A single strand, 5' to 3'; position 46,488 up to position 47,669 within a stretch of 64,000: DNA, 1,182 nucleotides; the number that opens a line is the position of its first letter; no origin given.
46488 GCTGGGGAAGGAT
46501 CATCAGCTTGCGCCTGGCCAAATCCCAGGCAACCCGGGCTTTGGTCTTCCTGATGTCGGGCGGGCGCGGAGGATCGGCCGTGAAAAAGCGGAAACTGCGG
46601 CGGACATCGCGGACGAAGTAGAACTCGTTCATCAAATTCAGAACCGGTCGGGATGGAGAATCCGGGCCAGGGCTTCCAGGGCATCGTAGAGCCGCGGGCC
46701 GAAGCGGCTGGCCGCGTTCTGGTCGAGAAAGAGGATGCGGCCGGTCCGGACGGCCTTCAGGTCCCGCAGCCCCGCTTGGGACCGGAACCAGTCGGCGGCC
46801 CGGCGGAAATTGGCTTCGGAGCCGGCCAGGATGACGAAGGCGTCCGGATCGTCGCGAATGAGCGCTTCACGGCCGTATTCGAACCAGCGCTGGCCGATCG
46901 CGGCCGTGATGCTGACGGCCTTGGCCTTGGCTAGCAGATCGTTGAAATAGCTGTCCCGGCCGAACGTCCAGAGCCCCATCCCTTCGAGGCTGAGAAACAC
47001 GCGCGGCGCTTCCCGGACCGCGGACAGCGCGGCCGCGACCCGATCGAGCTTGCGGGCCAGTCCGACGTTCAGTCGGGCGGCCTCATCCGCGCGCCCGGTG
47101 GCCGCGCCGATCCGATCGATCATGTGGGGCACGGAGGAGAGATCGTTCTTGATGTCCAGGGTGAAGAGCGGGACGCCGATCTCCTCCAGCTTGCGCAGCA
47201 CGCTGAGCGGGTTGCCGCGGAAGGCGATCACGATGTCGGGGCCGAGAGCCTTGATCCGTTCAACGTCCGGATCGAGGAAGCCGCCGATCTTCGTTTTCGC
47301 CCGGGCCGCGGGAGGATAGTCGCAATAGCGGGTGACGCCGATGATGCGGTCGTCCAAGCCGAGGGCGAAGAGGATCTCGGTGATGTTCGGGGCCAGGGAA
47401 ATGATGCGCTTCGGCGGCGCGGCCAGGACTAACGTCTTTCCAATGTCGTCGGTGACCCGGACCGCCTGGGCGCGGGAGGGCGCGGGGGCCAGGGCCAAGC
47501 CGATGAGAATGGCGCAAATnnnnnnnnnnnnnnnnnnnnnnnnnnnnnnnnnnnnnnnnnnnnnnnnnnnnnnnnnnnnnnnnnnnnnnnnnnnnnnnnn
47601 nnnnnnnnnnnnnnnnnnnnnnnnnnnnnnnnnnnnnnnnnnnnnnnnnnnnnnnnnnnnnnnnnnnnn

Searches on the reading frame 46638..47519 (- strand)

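Call 72: search_protein_families(library=pfam, proteins=[window:46638-47519:-], max_evalue=0.001)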
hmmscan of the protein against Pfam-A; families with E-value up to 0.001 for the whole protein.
window:46638-47519:- (293 aa): 1 family
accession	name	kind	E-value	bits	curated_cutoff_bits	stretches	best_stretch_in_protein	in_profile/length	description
PF01497.23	Peripla_BP_2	-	1e-30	107.3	27.5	1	39-268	1-234/235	Periplasmic binding protein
